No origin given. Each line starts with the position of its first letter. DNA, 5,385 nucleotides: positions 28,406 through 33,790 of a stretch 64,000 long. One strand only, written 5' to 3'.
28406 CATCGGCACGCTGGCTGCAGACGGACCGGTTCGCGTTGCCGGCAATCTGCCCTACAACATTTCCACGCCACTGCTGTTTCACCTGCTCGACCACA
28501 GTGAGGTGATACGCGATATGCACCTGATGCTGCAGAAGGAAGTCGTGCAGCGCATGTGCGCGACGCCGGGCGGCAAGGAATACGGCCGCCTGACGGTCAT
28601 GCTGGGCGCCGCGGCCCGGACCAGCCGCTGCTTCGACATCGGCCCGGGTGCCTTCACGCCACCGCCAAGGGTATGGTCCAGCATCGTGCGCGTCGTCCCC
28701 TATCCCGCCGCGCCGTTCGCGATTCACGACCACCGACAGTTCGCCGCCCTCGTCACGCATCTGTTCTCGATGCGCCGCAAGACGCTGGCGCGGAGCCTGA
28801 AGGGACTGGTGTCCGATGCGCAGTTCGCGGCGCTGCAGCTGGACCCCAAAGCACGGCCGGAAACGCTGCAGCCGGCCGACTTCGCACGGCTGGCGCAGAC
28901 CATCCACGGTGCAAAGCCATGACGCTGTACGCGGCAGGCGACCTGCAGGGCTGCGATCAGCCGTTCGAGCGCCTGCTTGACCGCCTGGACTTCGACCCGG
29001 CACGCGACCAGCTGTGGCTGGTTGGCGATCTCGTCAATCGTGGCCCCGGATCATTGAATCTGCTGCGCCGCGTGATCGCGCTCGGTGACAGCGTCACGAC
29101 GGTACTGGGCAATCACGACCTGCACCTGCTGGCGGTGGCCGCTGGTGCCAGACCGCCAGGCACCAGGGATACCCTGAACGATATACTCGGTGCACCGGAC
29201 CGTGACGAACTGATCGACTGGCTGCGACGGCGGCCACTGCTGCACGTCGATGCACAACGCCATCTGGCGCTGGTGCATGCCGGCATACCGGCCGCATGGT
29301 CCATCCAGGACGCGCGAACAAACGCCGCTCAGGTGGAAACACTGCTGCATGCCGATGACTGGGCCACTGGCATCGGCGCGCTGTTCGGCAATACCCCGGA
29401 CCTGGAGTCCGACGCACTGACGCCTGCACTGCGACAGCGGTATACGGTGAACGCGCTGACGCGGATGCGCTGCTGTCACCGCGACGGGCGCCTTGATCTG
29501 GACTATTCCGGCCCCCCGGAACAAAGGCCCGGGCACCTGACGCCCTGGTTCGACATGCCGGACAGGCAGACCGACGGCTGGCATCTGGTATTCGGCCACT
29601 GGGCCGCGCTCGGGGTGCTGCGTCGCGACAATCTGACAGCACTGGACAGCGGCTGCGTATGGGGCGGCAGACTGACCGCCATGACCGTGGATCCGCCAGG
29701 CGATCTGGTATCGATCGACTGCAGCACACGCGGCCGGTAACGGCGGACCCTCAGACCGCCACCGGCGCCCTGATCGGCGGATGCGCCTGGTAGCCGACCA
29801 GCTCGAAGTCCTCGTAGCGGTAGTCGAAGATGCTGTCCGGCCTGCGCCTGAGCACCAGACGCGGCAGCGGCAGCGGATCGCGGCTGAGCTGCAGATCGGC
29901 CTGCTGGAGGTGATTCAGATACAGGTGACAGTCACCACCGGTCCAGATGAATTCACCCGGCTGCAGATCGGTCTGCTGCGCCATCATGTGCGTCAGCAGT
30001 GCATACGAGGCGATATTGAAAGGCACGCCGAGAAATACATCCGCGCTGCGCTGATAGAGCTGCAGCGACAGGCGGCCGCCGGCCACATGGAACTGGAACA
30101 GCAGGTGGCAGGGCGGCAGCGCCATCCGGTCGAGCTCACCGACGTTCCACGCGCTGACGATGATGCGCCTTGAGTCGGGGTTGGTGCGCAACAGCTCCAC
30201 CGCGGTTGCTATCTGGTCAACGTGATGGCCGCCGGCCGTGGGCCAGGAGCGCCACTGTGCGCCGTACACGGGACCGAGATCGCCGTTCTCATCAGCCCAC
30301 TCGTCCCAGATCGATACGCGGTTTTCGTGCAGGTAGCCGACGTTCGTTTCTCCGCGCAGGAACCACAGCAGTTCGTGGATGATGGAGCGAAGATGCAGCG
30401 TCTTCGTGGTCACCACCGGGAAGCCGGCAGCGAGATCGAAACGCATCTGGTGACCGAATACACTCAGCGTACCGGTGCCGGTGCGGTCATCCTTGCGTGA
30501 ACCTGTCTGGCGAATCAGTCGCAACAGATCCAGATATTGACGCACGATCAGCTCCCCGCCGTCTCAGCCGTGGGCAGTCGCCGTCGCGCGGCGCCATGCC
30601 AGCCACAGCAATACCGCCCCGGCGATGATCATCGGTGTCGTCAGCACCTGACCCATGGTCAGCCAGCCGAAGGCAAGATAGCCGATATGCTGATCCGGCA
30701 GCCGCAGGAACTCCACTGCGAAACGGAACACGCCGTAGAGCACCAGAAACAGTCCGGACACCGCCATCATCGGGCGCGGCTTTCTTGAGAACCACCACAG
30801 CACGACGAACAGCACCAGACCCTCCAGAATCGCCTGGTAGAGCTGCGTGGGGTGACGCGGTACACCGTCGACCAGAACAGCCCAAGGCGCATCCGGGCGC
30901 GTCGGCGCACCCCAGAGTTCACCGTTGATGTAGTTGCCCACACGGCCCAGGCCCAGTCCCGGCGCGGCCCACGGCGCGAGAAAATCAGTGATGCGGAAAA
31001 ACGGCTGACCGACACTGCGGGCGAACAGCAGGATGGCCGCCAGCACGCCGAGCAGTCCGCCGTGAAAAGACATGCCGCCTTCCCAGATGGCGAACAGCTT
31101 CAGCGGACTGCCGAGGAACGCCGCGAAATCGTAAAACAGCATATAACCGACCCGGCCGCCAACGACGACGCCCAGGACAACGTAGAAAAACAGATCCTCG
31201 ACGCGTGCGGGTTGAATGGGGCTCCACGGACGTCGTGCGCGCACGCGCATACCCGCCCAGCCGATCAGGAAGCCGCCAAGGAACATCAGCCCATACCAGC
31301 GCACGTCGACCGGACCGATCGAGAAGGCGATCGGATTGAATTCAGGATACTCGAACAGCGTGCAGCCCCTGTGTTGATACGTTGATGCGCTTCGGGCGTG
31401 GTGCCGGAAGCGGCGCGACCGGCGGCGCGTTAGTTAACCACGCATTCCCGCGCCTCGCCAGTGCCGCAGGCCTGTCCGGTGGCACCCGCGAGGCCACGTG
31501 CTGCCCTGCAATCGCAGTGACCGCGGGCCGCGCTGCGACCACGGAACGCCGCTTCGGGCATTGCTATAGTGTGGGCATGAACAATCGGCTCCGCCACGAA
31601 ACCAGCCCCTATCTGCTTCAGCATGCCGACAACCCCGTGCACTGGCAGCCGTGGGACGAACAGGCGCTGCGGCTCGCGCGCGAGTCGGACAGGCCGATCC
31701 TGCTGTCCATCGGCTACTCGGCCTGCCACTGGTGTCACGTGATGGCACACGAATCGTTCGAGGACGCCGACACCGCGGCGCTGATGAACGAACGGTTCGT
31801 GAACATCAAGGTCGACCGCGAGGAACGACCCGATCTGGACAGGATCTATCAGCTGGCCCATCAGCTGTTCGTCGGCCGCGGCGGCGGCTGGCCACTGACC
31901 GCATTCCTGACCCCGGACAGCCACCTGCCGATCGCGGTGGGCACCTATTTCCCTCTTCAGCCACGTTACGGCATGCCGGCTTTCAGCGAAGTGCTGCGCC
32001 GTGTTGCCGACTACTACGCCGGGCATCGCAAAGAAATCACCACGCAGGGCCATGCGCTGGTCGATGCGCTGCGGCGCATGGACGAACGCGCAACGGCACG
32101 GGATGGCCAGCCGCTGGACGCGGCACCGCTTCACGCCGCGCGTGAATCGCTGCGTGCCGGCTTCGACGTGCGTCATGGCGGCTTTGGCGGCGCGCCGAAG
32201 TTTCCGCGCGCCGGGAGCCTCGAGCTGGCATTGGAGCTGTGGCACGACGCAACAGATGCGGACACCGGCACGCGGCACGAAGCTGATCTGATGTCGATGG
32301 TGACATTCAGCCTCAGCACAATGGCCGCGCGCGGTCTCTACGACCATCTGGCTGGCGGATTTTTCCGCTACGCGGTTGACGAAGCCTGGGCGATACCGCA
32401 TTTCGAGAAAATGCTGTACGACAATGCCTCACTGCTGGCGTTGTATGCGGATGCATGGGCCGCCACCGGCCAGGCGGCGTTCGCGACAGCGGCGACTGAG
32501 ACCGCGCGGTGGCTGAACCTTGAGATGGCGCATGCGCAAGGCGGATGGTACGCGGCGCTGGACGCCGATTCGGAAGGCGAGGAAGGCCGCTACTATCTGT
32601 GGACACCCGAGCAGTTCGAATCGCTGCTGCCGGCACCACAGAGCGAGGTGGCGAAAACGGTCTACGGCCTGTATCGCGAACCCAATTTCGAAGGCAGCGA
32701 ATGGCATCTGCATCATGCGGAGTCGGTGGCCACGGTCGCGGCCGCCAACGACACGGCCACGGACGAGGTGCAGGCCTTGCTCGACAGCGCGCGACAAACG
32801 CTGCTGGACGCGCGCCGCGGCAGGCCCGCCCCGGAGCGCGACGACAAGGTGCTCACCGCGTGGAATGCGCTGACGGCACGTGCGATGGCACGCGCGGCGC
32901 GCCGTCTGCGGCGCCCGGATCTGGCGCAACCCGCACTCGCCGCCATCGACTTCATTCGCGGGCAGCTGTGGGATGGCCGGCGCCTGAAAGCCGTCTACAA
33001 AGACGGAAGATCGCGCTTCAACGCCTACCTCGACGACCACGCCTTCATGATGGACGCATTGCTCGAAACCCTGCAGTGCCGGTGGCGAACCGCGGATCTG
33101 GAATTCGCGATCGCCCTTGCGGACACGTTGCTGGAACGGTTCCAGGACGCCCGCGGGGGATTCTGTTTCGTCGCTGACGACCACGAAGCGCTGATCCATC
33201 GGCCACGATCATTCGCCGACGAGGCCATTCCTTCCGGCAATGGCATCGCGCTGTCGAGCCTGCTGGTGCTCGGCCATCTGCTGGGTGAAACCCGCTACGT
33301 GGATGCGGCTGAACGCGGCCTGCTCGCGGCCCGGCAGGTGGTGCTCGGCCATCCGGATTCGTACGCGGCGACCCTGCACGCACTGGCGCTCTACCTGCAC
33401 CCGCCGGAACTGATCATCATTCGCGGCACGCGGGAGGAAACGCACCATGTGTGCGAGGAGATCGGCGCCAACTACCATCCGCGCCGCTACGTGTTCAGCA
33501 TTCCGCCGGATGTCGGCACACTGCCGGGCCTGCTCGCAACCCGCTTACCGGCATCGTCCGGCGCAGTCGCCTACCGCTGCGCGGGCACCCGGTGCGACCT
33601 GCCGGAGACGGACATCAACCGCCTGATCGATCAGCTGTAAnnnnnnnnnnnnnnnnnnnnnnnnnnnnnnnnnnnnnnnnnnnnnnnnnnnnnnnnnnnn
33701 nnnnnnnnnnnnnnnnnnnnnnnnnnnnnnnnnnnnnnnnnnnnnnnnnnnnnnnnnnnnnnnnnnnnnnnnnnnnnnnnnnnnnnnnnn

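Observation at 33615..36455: Secreted bacterial protease with the fungal Nma111 / plant DEG7 tandem-HtrA architecture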

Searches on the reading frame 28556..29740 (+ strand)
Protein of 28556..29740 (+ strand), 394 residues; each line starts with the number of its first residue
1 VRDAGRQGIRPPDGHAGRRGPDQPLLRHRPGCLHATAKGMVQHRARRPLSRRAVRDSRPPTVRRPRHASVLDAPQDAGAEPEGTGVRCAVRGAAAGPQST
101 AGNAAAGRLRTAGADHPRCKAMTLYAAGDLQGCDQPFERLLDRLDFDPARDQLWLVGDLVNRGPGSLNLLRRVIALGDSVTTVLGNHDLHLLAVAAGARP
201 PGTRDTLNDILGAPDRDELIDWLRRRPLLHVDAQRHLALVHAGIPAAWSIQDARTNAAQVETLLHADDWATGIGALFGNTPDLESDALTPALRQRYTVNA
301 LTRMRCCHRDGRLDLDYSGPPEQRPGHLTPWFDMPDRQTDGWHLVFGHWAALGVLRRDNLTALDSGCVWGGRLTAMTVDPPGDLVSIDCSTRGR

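Call 17: search_protein_families(library=pfam, proteins=[window:28556-29740:+], max_evalue=0.00001)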
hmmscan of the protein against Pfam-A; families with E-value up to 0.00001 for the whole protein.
window:28556-29740:+ (394 aa): 1 family
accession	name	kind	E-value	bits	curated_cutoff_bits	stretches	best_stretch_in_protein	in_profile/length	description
PF00149.33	Metallophos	-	2.5e-10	41.5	21.5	1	122-243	1-116/191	Calcineurin-like phosphoesterase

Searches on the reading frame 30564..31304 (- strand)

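Call 17: search_protein_families(library=pfam, proteins=[window:30564-31304:-], max_evalue=0.00001)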
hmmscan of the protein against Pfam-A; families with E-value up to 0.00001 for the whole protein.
window:30564-31304:- (246 aa): 1 family
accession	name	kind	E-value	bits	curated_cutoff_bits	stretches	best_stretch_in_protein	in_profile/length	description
PF01790.23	LGT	-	1.1e-70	238.2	24.9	1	2-234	12-239/240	Prolipoprotein diacylglyceryl transferase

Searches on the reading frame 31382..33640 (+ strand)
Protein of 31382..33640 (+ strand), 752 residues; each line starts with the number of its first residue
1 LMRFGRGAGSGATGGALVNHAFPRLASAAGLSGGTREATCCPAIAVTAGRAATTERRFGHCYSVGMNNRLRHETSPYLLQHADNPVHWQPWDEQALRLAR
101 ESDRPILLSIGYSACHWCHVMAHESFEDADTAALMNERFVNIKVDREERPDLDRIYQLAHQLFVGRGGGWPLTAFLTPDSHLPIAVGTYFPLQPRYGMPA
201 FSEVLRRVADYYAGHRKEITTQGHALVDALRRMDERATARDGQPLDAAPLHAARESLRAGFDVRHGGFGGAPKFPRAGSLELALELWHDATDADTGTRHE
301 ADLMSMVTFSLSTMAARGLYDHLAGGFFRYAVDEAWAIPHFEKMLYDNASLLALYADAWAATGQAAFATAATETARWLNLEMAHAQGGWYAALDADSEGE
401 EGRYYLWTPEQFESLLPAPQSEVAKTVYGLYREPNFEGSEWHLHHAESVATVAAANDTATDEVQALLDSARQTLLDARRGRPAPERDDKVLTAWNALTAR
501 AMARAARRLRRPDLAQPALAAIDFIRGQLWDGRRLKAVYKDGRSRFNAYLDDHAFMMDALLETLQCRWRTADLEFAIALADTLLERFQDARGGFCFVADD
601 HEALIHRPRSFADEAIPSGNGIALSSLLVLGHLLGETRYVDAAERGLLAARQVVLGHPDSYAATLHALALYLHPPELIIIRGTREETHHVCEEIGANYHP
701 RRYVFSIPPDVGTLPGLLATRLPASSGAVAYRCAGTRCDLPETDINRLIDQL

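Call 17: search_protein_families(library=pfam, proteins=[window:31382-33640:+], max_evalue=0.00001)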
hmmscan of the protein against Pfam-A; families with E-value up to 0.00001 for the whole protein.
window:31382-33640:+ (752 aa): 2 families
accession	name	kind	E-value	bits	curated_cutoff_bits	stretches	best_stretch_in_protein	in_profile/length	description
PF03190.21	Thioredox_DsbH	-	2.1e-68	229.8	27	1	67-230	1-162/163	Protein of unknown function, DUF255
PF13899.12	Thioredoxin_7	-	3.8e-09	37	27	1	88-178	2-83/83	Thioredoxin-like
